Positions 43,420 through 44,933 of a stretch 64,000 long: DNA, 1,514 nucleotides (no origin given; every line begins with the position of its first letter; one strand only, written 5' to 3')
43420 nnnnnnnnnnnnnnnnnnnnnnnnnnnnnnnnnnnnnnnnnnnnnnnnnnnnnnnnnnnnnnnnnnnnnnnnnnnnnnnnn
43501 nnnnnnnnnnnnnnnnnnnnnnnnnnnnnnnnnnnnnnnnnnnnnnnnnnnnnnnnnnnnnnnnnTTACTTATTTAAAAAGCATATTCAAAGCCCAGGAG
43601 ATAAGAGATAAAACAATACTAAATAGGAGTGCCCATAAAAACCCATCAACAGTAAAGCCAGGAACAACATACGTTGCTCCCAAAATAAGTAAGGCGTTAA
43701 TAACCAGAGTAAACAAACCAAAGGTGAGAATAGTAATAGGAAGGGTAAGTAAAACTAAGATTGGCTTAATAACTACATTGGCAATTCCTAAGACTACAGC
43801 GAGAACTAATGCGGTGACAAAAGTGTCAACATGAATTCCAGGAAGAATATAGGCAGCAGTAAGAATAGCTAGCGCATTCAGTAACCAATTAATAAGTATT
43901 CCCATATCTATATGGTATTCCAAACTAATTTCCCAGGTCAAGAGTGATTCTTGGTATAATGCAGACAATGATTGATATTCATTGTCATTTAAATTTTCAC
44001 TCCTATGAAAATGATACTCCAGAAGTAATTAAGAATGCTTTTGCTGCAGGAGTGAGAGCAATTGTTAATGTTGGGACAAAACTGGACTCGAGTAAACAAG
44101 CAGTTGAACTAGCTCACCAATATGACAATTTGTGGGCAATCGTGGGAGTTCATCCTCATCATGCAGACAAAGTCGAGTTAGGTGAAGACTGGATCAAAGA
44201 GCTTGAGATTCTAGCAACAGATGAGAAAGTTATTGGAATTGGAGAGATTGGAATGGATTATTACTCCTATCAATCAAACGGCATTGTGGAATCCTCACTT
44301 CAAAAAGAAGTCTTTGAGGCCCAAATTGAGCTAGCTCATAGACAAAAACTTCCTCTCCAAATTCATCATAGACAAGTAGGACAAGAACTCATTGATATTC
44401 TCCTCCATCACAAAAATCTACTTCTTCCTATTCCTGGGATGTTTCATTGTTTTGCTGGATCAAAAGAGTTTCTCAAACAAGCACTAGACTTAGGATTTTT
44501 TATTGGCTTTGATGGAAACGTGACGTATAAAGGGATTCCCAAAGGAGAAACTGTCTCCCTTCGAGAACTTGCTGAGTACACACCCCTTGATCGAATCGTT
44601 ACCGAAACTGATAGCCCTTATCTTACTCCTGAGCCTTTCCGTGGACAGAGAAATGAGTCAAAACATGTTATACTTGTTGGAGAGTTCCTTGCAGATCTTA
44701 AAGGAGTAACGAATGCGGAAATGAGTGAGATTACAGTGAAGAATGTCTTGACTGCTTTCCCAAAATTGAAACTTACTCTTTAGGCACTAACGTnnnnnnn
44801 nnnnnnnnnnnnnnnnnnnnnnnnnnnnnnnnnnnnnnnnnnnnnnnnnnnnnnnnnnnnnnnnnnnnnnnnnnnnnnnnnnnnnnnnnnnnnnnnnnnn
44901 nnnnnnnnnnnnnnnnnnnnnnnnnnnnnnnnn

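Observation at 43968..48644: Leaderless operon tatD - processive GT2 synthase - small membrane protein - WecA/MraY-family transferase - DPPRS-like UbiA prenyltransferase (overlapping genes)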

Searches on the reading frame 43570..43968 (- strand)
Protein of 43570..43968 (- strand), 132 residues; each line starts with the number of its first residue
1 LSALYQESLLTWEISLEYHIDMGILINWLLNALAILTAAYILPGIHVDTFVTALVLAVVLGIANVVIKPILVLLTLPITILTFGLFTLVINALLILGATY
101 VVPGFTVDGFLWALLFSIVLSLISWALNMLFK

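Call 3: search_protein_families(library=pfam, proteins=[window:43570-43968:-], max_evalue=0.01)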
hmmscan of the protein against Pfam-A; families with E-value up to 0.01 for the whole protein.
window:43570-43968:- (132 aa): 1 family
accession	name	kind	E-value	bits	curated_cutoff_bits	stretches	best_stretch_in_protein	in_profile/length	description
PF04020.18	Phage_holin_4_2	-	4.4e-34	117.7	28.8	1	22-125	1-104/105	Mycobacterial 4 TMS phage holin, superfamily IV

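Call 4: search_protein_families(library=ncbifam, proteins=[window:43570-43968:-], max_evalue=0.01)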
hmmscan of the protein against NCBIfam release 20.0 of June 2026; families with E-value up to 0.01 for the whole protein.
window:43570-43968:- (132 aa): 0 families

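Call 84: search_protein_families(library=padloc, proteins=[window:43570-43905:-], max_evalue=0.001)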
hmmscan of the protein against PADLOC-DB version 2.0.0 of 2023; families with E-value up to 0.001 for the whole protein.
window:43570-43905:- (111 aa): 0 families

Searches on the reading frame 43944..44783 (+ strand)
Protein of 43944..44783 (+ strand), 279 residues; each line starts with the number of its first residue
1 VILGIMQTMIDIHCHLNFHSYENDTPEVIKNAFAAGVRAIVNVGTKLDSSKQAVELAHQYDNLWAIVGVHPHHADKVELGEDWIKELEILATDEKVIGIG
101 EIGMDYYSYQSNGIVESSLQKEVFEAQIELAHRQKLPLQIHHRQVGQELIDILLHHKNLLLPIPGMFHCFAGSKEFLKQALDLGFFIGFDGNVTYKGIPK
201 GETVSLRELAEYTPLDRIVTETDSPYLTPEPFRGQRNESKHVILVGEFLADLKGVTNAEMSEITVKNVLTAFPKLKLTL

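Call 3: search_protein_families(library=pfam, proteins=[window:43944-44783:+], max_evalue=0.01)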
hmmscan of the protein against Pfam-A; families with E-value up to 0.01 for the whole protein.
window:43944-44783:+ (279 aa): 1 family
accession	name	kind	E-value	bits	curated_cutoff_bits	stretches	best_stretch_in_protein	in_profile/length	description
PF01026.27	TatD_DNase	-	7.6e-76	255.3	27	1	10-272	1-252/253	TatD related DNase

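Call 4: search_protein_families(library=ncbifam, proteins=[window:43944-44783:+], max_evalue=0.01)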
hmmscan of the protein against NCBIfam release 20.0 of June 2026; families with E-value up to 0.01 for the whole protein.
window:43944-44783:+ (279 aa): 5 families
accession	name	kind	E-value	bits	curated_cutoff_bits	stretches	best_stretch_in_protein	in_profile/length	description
TIGR00010.1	TIGR00010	subfamily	5e-76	255.5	206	1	9-272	1-251/253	YchF/TatD family DNA exonuclease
NF008075.0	PRK10812.1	equivalog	6.7e-47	159.9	438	1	9-272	3-254/265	metal-dependent hydrolase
NF007745.0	PRK10425.1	equivalog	1.4e-42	145.7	395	1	9-272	1-256/260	3'-5' ssDNA/RNA exonuclease TatD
NF008522.0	PRK11449.1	equivalog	2.4e-34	118.6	481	1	8-272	4-256/259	metal-dependent hydrolase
NF041926.1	QatD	equivalog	3.8e-21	75.3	230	1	11-268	1-236/239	Qat anti-phage system TatD family nuclease QatD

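Call 84: search_protein_families(library=padloc, proteins=[window:43968-44783:+], max_evalue=0.001)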
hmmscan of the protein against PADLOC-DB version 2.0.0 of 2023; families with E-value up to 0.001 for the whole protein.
window:43968-44783:+ (271 aa): 1 family
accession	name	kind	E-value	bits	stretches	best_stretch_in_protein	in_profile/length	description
PDLC02215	QatD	-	5.4e-20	69.9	1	1-260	6-243/250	-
